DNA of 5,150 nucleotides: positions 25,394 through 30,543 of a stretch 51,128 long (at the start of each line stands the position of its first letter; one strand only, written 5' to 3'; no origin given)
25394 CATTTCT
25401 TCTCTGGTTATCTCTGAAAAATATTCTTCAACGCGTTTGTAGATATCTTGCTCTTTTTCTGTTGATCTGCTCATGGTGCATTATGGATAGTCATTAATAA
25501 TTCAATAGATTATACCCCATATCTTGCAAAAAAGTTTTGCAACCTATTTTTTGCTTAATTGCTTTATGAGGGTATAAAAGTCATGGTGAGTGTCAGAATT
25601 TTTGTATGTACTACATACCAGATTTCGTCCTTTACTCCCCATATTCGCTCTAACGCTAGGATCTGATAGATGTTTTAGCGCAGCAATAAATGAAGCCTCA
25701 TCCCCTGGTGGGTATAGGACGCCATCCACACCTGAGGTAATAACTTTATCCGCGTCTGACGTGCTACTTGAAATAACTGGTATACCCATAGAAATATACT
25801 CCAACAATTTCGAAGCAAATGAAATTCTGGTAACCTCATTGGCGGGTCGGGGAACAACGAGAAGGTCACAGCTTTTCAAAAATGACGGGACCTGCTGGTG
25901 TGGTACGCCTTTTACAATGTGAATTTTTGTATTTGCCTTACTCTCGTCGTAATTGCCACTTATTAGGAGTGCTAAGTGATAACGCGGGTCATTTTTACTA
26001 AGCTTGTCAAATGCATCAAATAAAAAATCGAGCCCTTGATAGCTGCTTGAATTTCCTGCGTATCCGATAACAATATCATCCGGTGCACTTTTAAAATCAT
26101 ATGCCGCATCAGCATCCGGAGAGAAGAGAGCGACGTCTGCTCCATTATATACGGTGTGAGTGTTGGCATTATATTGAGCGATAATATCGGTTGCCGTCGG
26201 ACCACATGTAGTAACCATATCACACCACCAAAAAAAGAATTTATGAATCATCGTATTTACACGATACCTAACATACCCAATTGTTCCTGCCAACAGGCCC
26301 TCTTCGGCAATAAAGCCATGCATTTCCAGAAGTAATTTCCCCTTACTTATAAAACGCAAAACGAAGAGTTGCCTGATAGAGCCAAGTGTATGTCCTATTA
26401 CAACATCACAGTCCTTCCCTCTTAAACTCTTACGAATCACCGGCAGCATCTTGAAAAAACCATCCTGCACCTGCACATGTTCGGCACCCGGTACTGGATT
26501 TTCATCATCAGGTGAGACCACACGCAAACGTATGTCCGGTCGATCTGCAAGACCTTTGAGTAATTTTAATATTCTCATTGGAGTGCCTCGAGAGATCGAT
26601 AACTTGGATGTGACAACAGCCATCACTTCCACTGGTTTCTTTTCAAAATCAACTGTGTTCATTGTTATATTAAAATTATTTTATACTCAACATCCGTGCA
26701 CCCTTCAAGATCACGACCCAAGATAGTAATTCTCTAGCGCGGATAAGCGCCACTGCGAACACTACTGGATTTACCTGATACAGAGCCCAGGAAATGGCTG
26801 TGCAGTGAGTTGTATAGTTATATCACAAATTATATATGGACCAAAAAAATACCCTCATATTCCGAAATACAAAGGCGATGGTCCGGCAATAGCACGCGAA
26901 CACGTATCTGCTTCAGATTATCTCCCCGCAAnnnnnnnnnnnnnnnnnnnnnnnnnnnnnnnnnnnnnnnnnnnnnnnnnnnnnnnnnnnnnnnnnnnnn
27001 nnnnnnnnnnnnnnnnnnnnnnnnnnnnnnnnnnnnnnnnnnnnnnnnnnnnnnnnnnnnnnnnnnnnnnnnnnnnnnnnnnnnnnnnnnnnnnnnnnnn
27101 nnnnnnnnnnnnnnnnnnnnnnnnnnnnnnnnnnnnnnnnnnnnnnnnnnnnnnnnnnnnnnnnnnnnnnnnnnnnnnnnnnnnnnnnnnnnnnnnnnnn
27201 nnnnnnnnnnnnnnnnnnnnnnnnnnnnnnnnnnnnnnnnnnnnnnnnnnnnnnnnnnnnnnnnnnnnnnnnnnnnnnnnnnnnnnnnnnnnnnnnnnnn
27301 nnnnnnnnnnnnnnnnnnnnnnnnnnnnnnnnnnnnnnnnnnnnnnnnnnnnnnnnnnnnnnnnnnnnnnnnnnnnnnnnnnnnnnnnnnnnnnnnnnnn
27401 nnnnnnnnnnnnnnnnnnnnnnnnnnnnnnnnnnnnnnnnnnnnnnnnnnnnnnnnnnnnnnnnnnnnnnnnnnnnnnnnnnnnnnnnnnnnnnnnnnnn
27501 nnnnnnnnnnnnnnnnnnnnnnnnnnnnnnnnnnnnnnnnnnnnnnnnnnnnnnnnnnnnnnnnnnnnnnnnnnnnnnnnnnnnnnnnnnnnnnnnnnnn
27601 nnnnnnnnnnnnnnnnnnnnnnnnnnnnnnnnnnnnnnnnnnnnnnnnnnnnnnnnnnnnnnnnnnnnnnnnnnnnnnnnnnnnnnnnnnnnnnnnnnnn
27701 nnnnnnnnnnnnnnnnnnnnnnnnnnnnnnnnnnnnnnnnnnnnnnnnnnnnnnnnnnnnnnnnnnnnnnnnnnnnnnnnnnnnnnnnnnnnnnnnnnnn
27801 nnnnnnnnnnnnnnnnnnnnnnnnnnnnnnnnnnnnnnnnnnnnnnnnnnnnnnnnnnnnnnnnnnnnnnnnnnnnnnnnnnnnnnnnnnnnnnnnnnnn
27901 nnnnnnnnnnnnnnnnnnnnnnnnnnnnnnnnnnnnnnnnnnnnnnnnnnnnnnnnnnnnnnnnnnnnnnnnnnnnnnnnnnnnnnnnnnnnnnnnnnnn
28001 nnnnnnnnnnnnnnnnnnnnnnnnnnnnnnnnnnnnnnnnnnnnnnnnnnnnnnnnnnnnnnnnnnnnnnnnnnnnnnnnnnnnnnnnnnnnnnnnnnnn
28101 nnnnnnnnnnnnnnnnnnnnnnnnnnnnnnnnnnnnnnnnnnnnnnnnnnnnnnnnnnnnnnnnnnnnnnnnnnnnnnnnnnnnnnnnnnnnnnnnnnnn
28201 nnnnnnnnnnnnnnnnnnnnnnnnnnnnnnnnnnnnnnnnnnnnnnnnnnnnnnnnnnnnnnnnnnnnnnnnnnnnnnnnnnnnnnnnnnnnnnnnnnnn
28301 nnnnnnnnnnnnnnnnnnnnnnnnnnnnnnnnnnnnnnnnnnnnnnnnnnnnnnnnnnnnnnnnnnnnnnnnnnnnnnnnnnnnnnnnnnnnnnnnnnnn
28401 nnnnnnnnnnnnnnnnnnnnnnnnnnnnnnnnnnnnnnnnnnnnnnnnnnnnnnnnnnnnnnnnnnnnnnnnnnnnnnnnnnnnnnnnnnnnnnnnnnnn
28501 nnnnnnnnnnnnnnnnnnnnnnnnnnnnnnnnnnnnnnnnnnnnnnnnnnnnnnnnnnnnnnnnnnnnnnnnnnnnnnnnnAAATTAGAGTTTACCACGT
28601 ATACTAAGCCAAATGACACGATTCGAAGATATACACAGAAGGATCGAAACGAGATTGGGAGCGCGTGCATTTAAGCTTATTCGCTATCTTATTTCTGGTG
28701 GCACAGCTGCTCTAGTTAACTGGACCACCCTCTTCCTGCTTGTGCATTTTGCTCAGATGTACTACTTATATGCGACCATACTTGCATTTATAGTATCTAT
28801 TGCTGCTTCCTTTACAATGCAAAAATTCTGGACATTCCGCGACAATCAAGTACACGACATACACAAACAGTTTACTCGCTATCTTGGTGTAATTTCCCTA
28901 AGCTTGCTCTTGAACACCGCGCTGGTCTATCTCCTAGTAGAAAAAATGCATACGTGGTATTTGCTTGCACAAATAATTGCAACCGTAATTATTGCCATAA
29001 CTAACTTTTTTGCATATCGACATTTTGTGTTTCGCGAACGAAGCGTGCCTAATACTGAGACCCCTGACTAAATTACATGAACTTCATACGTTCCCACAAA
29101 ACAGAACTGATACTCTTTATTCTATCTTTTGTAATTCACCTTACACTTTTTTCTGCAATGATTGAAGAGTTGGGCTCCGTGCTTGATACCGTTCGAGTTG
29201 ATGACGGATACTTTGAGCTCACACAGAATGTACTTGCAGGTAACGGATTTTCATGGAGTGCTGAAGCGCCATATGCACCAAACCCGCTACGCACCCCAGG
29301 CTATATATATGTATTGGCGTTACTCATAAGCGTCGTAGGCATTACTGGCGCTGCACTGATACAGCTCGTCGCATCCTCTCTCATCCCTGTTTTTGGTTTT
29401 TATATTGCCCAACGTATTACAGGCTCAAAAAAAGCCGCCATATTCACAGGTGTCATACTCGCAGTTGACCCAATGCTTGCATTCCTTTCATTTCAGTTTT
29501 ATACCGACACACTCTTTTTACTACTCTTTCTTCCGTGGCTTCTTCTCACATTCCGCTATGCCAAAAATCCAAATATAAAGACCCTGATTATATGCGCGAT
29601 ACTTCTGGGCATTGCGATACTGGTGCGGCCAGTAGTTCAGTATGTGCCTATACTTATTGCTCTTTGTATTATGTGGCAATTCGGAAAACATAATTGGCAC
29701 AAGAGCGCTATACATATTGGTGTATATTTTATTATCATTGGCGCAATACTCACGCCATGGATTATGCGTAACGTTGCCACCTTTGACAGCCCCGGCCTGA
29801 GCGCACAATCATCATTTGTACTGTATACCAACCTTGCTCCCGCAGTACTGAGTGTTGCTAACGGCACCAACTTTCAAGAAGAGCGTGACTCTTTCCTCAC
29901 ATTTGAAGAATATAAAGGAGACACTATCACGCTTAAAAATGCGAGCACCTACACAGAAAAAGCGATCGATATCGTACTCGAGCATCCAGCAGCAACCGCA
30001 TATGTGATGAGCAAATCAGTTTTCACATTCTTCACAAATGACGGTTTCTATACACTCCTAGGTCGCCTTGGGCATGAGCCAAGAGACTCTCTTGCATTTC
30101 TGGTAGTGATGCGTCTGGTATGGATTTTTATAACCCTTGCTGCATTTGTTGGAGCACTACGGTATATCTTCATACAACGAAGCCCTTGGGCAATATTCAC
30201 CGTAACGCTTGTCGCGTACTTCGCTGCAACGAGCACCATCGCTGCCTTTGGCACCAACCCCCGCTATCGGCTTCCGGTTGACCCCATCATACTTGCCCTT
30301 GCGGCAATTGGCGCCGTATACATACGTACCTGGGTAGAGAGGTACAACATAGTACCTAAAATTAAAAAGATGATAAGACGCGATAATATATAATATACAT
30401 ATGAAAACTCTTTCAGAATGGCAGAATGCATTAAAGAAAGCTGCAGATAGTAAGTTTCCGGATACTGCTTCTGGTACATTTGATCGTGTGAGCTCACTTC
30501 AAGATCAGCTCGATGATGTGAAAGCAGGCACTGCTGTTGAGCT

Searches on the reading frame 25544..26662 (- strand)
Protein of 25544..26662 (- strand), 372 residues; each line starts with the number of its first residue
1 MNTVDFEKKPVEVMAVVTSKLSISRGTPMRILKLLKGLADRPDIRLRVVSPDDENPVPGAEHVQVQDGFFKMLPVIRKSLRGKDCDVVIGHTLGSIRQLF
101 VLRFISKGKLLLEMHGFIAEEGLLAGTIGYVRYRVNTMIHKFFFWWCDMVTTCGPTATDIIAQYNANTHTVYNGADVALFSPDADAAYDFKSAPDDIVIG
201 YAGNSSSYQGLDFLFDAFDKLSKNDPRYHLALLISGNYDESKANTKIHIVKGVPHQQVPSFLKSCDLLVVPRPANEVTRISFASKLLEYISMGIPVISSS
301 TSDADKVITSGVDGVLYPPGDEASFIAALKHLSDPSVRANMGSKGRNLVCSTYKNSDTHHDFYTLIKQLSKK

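Call 10: search_protein_families(library=pfam, proteins=[window:25544-26662:-], max_evalue=0.00001)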
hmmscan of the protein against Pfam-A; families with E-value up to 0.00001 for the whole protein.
window:25544-26662:- (372 aa): 3 families
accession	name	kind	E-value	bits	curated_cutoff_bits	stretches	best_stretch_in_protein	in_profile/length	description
PF13692.12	Glyco_trans_1_4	-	3.6e-19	69.9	27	1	198-332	3-139/142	Glycosyl transferases group 1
PF00534.26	Glycos_transf_1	-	2.5e-18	66.7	26.4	1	193-347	12-171/172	Glycosyl transferases group 1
PF13524.12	Glyco_trans_1_2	-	9.1e-10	39.1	25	1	219-354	7-134/144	Glycosyl transferase-like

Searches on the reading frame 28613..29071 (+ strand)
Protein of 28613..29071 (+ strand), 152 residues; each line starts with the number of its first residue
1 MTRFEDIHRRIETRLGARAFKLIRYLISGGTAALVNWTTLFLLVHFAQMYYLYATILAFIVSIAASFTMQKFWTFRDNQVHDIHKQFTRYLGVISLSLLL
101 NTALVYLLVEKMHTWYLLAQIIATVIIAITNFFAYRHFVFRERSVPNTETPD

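Call 10: search_protein_families(library=pfam, proteins=[window:28613-29071:+], max_evalue=0.00001)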
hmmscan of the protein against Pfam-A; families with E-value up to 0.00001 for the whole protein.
window:28613-29071:+ (152 aa): 1 family
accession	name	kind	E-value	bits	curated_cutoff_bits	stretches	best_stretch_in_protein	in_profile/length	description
PF04138.20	GtrA_DPMS_TM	-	7e-27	94.4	26.1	1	24-140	1-117/117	GtrA/DPMS, transmembrane domain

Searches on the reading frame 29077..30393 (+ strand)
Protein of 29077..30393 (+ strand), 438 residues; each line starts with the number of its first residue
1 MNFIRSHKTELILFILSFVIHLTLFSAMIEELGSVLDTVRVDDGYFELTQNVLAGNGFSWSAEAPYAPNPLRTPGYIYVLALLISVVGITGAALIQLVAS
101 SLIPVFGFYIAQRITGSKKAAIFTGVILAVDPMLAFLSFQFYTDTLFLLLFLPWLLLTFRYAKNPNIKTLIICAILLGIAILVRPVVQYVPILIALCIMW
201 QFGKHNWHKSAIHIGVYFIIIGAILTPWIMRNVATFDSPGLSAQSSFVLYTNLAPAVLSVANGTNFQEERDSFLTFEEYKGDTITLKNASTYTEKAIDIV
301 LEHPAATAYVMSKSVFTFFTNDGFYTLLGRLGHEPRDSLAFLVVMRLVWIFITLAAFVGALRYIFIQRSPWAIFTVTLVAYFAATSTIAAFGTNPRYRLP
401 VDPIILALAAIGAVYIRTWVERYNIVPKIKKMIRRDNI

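Call 10: search_protein_families(library=pfam, proteins=[window:29077-30393:+], max_evalue=0.00001)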
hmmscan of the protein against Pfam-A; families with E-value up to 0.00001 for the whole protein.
window:29077-30393:+ (438 aa): 1 family
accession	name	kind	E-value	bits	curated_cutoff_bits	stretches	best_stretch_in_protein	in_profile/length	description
PF13231.12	PMT_2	-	6.6e-12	46.4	26.1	1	74-228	4-157/160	Dolichyl-phosphate-mannose-protein mannosyltransferase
